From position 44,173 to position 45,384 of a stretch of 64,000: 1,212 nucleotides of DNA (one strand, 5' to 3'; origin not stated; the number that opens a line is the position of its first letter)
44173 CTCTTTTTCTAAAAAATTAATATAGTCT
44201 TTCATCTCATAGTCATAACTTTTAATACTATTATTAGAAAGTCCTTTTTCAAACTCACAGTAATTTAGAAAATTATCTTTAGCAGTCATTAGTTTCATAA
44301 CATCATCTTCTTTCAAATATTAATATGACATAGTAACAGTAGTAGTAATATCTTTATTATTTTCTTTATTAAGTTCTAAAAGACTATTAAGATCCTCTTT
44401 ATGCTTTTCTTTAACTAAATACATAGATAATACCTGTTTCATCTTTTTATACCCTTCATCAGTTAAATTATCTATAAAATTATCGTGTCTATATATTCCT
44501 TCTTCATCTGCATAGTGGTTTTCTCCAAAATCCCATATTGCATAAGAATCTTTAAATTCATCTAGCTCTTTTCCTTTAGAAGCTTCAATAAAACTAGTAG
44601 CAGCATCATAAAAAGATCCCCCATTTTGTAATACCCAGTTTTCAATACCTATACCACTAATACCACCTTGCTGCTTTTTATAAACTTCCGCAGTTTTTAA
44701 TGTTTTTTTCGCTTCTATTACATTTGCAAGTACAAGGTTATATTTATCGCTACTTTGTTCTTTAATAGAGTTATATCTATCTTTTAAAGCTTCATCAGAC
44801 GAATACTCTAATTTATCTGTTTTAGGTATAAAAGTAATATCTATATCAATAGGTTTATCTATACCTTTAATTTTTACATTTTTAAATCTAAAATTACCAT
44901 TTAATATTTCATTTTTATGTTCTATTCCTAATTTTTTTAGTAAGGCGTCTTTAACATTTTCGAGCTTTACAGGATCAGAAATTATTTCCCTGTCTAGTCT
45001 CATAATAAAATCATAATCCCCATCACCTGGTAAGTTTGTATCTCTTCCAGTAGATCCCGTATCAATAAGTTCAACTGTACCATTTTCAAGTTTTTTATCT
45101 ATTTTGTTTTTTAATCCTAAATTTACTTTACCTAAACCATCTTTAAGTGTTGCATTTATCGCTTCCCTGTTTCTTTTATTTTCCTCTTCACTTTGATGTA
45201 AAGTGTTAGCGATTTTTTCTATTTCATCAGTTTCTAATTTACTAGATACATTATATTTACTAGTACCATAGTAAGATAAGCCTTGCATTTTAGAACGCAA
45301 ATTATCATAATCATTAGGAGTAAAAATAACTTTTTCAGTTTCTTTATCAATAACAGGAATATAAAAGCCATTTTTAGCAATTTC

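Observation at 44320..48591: Giant (1423 aa) uncharacterised protein with a C-terminal Pol-beta/CD-NTase-like nucleotidyltransferase motif, upstream of xerD and deoB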

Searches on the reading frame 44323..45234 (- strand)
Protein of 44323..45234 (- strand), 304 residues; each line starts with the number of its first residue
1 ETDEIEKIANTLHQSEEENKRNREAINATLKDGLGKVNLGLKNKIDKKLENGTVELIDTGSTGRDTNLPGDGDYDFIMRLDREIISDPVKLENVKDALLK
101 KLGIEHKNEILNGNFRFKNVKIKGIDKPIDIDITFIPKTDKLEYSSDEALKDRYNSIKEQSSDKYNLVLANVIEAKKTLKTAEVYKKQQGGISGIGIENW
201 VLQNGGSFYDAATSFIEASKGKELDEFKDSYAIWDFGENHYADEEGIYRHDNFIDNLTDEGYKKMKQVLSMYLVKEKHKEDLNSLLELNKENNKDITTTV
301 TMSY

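Call 12: search_protein_families(library=pfam, proteins=[window:44323-45234:-], max_evalue=10)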
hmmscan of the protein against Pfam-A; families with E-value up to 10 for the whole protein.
seq(304 aa): 2 families
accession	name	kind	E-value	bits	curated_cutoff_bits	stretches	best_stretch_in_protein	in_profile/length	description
PF02961.22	SAM_BAF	-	0.001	20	25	1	254-293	31-70/88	Barrier to autointegration factor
PF18144.7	SMODS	-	0.01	16.5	26.5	1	45-90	38-83/164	Second Messenger Oligonucleotide or Dinucleotide Synthetase domain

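Call 13: search_solved_structures(query=window:44323-45234:-, max_evalue=10, show_alignments=3)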
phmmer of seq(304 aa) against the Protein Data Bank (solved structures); distinct sequences matched with E-value up to 10: 1.
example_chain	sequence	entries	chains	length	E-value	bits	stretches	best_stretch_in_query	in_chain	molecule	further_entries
6t5e_A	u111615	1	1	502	2.2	11.1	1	83-141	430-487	Hydroxylamine oxidoreductase-like protein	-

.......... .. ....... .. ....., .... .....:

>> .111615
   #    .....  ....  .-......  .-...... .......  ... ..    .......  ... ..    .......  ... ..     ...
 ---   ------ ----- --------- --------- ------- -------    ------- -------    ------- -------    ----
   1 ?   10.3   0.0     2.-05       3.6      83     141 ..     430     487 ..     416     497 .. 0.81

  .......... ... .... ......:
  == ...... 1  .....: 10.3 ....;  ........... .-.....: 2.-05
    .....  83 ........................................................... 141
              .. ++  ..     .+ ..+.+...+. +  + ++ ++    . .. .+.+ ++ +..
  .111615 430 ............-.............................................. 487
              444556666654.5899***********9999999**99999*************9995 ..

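Call 32: predict_structure(alignment_id=A3)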
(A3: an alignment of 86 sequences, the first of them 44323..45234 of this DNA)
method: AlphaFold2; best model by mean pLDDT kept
length: 304 residues; sequences in the alignment: 86
mean_pLDDT: 93.8   pTM: 0.88
mean pLDDT of the five models: 93.8, 93.1, 92.7, 92.1, 92.0
residues with pLDDT >= 90: 264; 70-90: 31; 50-70: 8; < 50: 1
segments of 3 or more residues with pLDDT < 50: none
pLDDT, mean of each block of 10 residues (from residue 1): 91 95 98 98 92 96 93 96 98 98 97 97 97 96 87 97 97 97 94 97 98 98 98 91 81 96 98 96 93 71 50
secondary structure, 60 per line:
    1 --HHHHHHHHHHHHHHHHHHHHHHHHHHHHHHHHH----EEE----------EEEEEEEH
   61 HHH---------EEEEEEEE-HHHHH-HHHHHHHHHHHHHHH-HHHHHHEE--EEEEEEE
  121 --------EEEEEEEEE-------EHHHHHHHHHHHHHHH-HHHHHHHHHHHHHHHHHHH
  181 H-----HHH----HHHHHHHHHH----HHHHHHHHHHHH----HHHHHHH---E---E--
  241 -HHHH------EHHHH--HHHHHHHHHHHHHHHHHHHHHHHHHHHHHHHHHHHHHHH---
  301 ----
elements in order: H3-35 E40-42 E53-59 H60-63 E73-80 H82-86 H88-102 H104-109 E114-120 E129-137 H146-160 H162-181 H194-203 H208-219 H224-230 H242-245 H253-256 H259-297
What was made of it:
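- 44344..45234 (-): Nucleotidyltransferase domain (aa 1120-1416): long N-terminal helix, alpha/beta palm, and a helical second lobe ending in a long C-terminal helix. AlphaFold2 pLDDT 93.8, pTM 0.88 (call 32).
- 44839..44841 (-): Third catalytic carboxylate, D1251, in the strand IDIDITF. It lies on a predicted strand, model residues 129-137 (call 32).
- On Class I CCA-adding enzyme: The protein ends about 100 residues after the second-lobe motif with a hairpin and one long helix (call 32).
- Model pLDDT 93.8 (call 32).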

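Call 34: fold_search(model_id=the predicted structure, library=pdb)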
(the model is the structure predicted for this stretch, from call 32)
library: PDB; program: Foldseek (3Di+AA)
matches with E <= 10: 386; with E <= 0.001: 53
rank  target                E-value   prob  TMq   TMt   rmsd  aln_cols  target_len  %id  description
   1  1r89                  1.8e-06  1.00  0.46  0.34   7.3       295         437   16  Crystal Structures of an Archaeal Class I CCA-Adding Enzyme and Its Nucleotide Complexes (released 2003-12-16)
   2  4x4u_A                3.4e-06  1.00  0.46  0.34   7.8       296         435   16  Crystal structure of the A.fulgidus CCA-adding enzyme in complex with a human MenBeta minihelix ending in CCACC (released 2015-02-11)
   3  1ueu                  6.7e-06  1.00  0.48  0.36   6.9       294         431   15  Divergent evolutions of trinucleotide polymerization revealed by an archaeal CCA-adding enzyme structure (released 2003-12-02)
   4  2zh7_A                1.5e-05  1.00  0.49  0.36   7.2       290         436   14  Complex structure of AFCCA with tRNAminiDG (released 2008-08-05)
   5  2dvi_A                2.1e-05  1.00  0.49  0.36   7.2       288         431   15  Complex structure of CCA-adding enzyme, mini-DCC and CTP (released 2006-11-14)
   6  3ovs_A                2.2e-05  1.00  0.47  0.34   7.5       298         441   14  How the CCA-adding Enzyme Selects Adenine over Cytosine in Position 76 of tRNA (released 2010-12-01)
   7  3ouy_A                2.3e-05  1.00  0.48  0.35   7.6       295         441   15  How the CCA-adding Enzyme Selects Adenine Over Cytosine at Position 76 of tRNA (released 2010-12-01)
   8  4x4o_C                2.3e-05  1.00  0.45  0.33   7.6       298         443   15  Crystal structure of the A.fulgidus CCA-adding enzyme in complex with a G70A arginyl-tRNA minihelix and CTP (released 2015-02-11)
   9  1fa0_A                2.8e-05  1.00  0.50  0.33   7.7       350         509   13  STRUCTURE OF YEAST POLY(A) POLYMERASE BOUND TO MANGANATE AND 3'-DATP (released 2000-08-30)
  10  3ova_A                3.7e-05  1.00  0.48  0.36   7.3       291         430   14  How the CCA-adding Enzyme Selects Adenine over Cytosine in Position 76 of tRNA (released 2010-12-01)
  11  3ovb_A                3.7e-05  1.00  0.46  0.33   7.8       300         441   14  How the CCA-adding Enzyme Selects Adenine over Cytosine in Position 76 of tRNA (released 2010-12-01)
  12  1uet                  4.1e-05  1.00  0.49  0.36   6.5       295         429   14  Divergent evolutions of trinucleotide polymerization revealed by an archaeal CCA-adding enzyme structure (released 2003-12-02)
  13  4x4p_C                4.6e-05  1.00  0.48  0.35   7.0       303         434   16  Crystal structure of the A.fulgidus CCA-adding enzyme in complex with a G70A arginyl-tRNA minihelix ending in CCAC (released 2015-02-11)
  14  4x4p_G                9.1e-05  1.00  0.49  0.37   6.8       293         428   16  Crystal structure of the A.fulgidus CCA-adding enzyme in complex with a G70A arginyl-tRNA minihelix ending in CCAC (released 2015-02-11)
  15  4e7x_A                1.1e-04  1.00  0.49  0.47   7.2       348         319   13  Structural Basis for the Activity of a Cytoplasmic RNA Terminal U-transferase (released 2012-07-04)
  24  4rwp_A                2.2e-04  1.00  0.41  0.37  10.5       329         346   10  Crystal structure of porcine OAS1 in complex with dsRNA (released 2015-05-20)
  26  6u7b_A                2.6e-04  1.00  0.46  0.45   7.5       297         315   16  Structure of E. coli MS115-1 CdnC:HORMA-deltaN complex (released 2019-12-25)
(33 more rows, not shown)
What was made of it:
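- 44344..45234 (-): The top hits are class I CCA-adding enzyme (1r89, E 1.8e-6), yeast PAP, Cid1, NF90/NF45, OAS1 and CdnC (call 34).
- On Pol-beta superfamily nucleotidyltransferase: 53 PDB matches at E <= 1e-3; all 50 listed are NTases of this superfamily (calls 32, 34).
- On PAP/TUTase/CCA class I/OAS/CD-NTase group (two-lobed enzymes): Alignments to these enzymes span about 290-350 columns (call 34).
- Closest known: Archaeal class I CCA-adding enzyme. Same: Best structural match (E 1.8e-6, prob 1.00; call 34).
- Closest known: Minimal non-canonical poly. Same: Highest target-normalised TM-scores (0.45-0.49 for Cid1; call 34).
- Closest known: CD-NTases / SMODS. Same: CdnC (6u7b) and OAS1 (4rwp) are structural hits at E about 2e-4 (call 34).
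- All top 50 PDB matches are template-independent RNA or nucleotide NTases, each with probability 1.00 (call 34). CdnC and OAS1 are among the structural matches (call 34). All are RNA-end or nucleotide-acceptor enzymes or their pseudoenzyme relatives (call 34).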

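Call 57: search_protein_families(library=padloc, proteins=[window:44323-45234:-], max_evalue=1)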
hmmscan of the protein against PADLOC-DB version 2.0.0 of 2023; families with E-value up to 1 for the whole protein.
window:44323-45234:- (304 aa): 3 families
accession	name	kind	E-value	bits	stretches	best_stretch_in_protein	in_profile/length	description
PDLC00776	Cyclase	-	0.00057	17.4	1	42-101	30-92/287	oligonucleotide-cyclase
PDLC00803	Cyclase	-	0.0015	16.3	1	36-152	27-131/253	oligonucleotide-cyclase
PDLC00792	Cyclase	-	0.0018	15.7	1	43-127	35-111/236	oligonucleotide-cyclase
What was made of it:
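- Closest known: CD-NTases / SMODS. Same: The only sequence-level resemblance: SMODS E 0.01, and PADLOC cyclase models at E 6e-4 to 2e-3 covering the palm (calls 12, 57).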

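Call 58: search_protein_families(library=phrogs, proteins=[window:44323-45234:-], max_evalue=1)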
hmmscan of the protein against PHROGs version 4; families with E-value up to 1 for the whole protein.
window:44323-45234:- (304 aa): 1 family
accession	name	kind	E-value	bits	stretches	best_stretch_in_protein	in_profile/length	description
phrog_32669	-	unknown function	0.061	12.1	1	152-226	823-897/1054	-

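Call 65: search_solved_structures(query=A3, max_evalue=10, show_alignments=4)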
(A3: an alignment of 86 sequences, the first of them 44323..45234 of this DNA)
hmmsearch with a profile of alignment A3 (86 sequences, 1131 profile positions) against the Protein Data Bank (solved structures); distinct sequences matched with E-value up to 10: 6.
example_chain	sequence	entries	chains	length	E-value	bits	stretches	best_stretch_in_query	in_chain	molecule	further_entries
5cwf_A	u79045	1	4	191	0.1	13.7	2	342-427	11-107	Designed helical repeat protein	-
8gjg_A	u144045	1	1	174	0.34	11.9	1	331-422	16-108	gluc_A04_0005 Binder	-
8f53_A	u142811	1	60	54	0.37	11.8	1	609-659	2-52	RC_I_2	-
21ty_A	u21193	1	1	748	2.8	8.9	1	516-586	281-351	Free fatty acid receptor 2,human free fatty acid receptor 2 (FFA2) fused with de novo desi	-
9uvz_A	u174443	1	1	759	3.3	8.7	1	516-586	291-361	Lysophosphatidic acid receptor 2,ARK1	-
9uvy_A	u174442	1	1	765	6.2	7.8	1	516-586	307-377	Vasopressin V2 receptor,ARK1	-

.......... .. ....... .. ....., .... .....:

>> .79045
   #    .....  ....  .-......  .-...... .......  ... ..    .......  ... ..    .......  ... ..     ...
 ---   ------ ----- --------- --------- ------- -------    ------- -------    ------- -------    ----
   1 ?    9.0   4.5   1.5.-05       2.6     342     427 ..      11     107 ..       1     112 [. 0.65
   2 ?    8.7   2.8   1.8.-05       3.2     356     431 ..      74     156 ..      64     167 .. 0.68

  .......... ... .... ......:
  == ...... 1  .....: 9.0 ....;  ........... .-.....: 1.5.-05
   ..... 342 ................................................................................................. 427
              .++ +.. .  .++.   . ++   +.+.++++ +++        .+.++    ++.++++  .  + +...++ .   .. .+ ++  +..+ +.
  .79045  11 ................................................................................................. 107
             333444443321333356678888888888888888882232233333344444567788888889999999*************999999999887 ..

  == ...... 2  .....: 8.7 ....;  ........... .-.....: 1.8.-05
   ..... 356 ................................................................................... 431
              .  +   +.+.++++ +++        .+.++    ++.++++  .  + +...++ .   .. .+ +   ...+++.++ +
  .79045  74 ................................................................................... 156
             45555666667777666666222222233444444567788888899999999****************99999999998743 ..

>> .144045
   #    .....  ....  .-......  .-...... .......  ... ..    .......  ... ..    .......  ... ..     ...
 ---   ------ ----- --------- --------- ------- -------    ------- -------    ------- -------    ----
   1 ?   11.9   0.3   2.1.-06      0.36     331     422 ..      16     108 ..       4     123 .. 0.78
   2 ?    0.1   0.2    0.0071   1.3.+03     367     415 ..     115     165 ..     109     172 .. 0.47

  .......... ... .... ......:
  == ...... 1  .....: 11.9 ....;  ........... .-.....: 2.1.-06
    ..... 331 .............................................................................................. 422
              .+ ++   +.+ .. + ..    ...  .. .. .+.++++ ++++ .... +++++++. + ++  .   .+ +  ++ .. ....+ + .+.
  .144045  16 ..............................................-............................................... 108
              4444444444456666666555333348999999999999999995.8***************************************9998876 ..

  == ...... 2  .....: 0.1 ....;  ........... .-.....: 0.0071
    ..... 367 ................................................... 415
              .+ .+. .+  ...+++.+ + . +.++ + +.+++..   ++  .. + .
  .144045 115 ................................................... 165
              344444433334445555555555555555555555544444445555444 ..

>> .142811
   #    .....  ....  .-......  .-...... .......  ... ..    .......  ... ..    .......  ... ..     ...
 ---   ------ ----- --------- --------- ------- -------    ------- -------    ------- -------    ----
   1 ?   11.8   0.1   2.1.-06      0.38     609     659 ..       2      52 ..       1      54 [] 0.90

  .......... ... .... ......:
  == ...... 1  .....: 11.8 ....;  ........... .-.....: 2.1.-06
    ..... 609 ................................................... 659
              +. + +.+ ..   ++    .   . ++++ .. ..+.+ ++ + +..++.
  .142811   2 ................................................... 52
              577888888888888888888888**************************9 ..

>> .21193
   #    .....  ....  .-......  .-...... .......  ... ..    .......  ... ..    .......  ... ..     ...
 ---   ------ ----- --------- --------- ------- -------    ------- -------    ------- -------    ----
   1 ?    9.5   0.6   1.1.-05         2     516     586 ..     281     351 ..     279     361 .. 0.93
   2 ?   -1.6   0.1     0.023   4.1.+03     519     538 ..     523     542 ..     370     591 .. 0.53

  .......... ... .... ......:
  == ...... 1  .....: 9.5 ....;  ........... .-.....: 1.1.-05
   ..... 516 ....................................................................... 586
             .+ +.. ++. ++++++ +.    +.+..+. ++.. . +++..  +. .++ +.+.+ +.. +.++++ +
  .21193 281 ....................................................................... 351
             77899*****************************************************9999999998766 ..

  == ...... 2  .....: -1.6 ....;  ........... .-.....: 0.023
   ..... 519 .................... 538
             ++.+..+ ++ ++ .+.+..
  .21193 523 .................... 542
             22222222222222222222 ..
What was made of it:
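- Closest known: Archaeal class I CCA-adding enzyme. Different: There is no sequence-level match, even with a profile (calls 13, 65).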
